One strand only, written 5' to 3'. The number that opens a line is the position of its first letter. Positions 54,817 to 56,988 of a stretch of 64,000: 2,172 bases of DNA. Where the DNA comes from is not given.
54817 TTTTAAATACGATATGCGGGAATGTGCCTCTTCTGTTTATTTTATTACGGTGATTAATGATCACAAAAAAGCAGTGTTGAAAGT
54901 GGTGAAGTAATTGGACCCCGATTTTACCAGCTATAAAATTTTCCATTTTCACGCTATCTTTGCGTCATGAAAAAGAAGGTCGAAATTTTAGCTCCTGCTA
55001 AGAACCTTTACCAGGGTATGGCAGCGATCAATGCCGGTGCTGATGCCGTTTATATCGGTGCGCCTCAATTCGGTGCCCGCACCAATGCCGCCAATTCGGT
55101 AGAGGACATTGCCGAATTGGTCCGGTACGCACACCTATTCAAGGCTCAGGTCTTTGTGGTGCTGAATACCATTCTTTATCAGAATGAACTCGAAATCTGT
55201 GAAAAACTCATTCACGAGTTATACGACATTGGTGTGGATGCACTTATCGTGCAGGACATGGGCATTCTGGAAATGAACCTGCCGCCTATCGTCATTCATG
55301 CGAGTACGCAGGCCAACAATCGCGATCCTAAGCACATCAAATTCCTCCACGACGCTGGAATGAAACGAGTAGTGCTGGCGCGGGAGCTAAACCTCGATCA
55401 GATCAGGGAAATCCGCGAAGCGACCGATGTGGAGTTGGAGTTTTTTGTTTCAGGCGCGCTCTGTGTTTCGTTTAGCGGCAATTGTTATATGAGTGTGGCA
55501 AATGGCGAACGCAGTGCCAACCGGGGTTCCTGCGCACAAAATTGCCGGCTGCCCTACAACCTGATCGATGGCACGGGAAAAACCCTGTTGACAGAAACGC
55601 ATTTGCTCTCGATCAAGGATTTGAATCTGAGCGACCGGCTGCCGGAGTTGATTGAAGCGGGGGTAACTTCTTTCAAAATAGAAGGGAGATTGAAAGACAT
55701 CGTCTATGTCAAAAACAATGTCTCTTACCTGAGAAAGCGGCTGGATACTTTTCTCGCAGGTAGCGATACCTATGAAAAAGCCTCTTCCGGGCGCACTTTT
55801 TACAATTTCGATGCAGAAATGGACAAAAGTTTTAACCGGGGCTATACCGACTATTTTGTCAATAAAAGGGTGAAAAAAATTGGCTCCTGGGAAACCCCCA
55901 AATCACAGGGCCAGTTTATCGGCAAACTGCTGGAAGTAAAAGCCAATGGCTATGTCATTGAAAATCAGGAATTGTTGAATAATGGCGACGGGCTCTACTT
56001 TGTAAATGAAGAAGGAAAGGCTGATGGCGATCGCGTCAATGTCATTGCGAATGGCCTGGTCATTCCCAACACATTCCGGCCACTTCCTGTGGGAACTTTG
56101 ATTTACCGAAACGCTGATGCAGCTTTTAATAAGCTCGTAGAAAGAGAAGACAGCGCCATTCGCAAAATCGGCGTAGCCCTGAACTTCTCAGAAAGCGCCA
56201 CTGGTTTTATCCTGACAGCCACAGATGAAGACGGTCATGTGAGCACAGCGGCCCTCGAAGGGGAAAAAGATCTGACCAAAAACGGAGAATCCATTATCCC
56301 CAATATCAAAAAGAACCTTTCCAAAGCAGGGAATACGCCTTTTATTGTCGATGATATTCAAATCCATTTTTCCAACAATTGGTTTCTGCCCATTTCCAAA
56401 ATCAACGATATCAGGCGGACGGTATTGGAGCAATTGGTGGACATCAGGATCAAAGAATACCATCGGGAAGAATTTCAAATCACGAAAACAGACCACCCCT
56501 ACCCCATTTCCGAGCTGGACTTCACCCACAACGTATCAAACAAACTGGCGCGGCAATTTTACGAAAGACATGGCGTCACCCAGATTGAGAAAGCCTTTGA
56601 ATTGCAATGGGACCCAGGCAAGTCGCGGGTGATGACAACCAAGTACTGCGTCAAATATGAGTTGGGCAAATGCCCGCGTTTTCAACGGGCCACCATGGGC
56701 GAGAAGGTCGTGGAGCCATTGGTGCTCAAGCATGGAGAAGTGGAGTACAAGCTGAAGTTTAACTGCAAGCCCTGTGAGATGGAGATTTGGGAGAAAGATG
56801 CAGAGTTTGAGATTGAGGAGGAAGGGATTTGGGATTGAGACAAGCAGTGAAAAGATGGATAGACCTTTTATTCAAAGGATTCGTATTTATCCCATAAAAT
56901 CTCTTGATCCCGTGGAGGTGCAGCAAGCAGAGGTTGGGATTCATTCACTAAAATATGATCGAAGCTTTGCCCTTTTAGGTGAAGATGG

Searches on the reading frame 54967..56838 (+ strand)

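Call 39: search_protein_families(library=pfam, proteins=[window:54967-56838:+], max_evalue=0.01)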
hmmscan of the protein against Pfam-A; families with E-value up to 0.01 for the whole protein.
window:54967-56838:+ (623 aa): 2 families
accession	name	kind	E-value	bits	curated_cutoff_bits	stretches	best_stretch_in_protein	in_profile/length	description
PF01136.24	Peptidase_U32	-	2.8e-76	256.3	22.4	1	77-301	3-230/233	Peptidase family U32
PF12392.13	DUF3656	-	3.4e-20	73.2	22.1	1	379-494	1-108/109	Collagenase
